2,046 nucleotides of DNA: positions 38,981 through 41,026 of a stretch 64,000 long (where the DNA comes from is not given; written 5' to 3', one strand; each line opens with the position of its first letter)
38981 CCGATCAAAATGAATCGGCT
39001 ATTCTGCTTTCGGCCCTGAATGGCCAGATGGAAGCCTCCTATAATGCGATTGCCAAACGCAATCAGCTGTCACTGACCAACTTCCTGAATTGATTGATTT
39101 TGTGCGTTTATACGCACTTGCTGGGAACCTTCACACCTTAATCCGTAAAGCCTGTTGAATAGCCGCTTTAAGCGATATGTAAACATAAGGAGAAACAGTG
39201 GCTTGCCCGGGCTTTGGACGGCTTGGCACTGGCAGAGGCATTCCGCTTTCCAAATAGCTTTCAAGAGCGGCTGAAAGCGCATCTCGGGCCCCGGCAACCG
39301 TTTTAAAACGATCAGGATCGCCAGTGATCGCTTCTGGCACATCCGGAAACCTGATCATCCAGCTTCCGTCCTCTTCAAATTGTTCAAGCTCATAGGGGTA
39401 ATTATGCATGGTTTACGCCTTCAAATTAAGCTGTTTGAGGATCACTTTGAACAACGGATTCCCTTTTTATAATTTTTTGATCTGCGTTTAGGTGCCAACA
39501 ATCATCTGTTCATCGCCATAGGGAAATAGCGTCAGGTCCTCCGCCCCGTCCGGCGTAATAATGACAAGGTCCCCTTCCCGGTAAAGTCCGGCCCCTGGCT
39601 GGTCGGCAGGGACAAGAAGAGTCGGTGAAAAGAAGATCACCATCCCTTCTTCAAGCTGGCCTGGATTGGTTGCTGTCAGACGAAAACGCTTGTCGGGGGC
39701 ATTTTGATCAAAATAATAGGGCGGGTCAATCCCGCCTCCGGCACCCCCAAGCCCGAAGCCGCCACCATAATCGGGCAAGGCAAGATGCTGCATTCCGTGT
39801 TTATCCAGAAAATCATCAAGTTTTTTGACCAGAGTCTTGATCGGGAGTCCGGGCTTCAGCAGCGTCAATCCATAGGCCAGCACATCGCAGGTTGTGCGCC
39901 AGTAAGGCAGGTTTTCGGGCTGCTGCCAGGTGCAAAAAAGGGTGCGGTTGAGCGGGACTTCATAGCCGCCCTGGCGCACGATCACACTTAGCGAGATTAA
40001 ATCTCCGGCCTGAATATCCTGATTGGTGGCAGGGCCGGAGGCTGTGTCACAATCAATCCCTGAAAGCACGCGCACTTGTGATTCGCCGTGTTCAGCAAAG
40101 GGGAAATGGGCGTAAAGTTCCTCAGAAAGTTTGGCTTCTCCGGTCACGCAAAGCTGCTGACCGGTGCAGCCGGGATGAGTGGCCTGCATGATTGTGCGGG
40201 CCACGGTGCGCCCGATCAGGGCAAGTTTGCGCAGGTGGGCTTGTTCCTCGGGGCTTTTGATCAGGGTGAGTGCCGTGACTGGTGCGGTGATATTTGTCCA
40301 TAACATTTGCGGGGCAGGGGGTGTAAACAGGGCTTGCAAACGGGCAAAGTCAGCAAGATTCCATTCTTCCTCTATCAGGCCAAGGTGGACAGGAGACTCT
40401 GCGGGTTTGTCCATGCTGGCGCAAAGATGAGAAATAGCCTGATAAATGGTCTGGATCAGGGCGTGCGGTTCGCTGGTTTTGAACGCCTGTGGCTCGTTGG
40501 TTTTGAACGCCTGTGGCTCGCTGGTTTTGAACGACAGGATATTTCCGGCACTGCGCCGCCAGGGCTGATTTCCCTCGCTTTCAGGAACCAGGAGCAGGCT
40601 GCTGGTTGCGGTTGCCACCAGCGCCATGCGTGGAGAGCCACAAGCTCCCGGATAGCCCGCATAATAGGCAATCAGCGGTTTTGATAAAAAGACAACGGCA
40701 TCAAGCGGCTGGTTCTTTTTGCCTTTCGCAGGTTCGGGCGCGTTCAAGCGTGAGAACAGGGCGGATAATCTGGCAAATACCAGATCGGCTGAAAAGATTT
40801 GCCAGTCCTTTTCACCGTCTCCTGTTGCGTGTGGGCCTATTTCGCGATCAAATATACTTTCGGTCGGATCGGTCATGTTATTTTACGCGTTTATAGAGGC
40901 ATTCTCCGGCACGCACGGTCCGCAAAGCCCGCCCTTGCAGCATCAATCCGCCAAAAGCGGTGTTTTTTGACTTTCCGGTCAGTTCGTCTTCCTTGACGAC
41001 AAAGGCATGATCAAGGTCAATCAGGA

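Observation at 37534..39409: Orphan FlgL/flagellin-family gene in an AT-rich context, tail-to-tail with a solo HicB antitoxin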

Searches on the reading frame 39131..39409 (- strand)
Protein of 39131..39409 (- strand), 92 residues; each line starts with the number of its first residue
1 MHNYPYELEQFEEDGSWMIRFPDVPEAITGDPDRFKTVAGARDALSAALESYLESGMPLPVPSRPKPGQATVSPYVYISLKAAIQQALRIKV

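Call 3: search_protein_families(library=pfam, proteins=[window:39131-39409:-], max_evalue=1)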
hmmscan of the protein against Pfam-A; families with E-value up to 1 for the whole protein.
window:39131-39409:- (92 aa): 1 family
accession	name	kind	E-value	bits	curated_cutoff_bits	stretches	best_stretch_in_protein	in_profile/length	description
PF15919.11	HicB_lk_antitox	-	0.0015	19.1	27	1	4-64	1-60/123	HicB_like antitoxin of bacterial toxin-antitoxin system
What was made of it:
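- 39131..39409 (-): Neighbour, not part of the system: 92-aa protein with the HicB N-terminal domain only. Pfam HicB_lk_antitox matches at E 0.0015, below its cut-off (call 3).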

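Call 4: search_protein_families(library=ncbifam, proteins=[window:39131-39409:-], max_evalue=1)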
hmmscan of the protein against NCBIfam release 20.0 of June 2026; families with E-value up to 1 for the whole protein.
window:39131-39409:- (92 aa): 0 families

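Call 35: search_solved_structures(query=window:39131-39409:-, max_evalue=10, show_alignments=1)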
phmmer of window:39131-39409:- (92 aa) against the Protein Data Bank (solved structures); distinct sequences matched with E-value up to 10: 6.
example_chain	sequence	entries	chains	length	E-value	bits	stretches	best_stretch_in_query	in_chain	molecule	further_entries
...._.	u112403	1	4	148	1.3e-05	28.8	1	4-64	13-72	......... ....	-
6hpb_B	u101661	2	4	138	1.3e-05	28.8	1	4-64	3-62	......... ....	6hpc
9wqv_a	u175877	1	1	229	0.0039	20.8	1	36-90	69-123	NADH:ubiquinone oxidoreductase 41 kd complex i subunit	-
3kwr_A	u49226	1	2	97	0.084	16.6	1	11-60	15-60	Putative RNA-binding protein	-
4my5_A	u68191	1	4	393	0.21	15.3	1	28-72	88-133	Putative amino acid aminotransferase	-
6hcz_A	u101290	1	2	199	0.55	14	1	28-72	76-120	Sjoegren syndrome/scleroderma autoantigen 1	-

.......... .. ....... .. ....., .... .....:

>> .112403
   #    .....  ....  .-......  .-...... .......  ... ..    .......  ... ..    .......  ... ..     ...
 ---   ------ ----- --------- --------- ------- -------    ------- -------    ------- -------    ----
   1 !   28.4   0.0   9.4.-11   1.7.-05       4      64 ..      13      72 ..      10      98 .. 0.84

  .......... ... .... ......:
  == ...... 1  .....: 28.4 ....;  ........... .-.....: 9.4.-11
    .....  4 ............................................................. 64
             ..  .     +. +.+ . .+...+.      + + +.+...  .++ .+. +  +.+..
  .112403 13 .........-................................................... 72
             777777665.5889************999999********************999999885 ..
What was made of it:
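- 39131..39409 (-): Residues 4-64 align to residues 3-62 of E. coli HicB (6hpb), E 1.3e-5 (call 35).
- On HicAB type II toxin-antitoxin system: Matches E. coli HicB at E 1.3e-5 (call 35).
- Closest known: HicB antitoxin of the HicAB toxin-antitoxin system. Same: The N-terminal HicB domain aligns, residues 4-64 to 3-62, E 1.3e-5 (call 35).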

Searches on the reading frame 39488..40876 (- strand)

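Call 3: search_protein_families(library=pfam, proteins=[window:39488-40876:-], max_evalue=1)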
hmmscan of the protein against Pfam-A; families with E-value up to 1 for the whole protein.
window:39488-40876:- (462 aa): 1 family
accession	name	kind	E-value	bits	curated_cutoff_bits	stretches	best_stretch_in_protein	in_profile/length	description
PF00557.29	Peptidase_M24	-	2.3e-15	57.4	23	1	214-441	2-207/208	Metallopeptidase family M24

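Call 4: search_protein_families(library=ncbifam, proteins=[window:39488-40876:-], max_evalue=1)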
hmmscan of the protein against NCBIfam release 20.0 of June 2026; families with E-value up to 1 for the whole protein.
window:39488-40876:- (462 aa): 9 families
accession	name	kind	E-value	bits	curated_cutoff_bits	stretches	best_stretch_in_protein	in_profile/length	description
TIGR00500.1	met_pdase_I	equivalog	5e-08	32.7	171.35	1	206-378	3-171/247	type I methionyl aminopeptidase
NF007310.0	PRK09795.1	equivalog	6.7e-05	21.9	393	2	196-316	117-231/361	aminopeptidase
NF011174.0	PRK14576.1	subfamily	8.1e-05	21.6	487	1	188-375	159-339/405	putative endopeptidase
NF040821.1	dipep_PepQ_Arch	equivalog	0.0028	16.7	630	1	399-449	293-339/346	Xaa-Pro dipeptidase PepQ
NF011720.0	PRK15173.1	subfamily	0.0096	14.9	420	1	201-373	110-275/343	peptidase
NF011173.0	PRK14575.1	equivalog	0.012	14.6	850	1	201-373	173-338/406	putative peptidase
NF008131.0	PRK10879.1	equivalog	0.016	14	465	1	197-242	164-209/438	Xaa-Pro aminopeptidase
TIGR02993.1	ectoine_eutD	equivalog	0.05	12.7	613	1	175-366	131-316/391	ectoine hydrolase DoeA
NF043017.1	DimsulpropLyDddP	equivalog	0.14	10.9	600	1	326-455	326-440/443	dimethylsulfonioproprionate lyase DddP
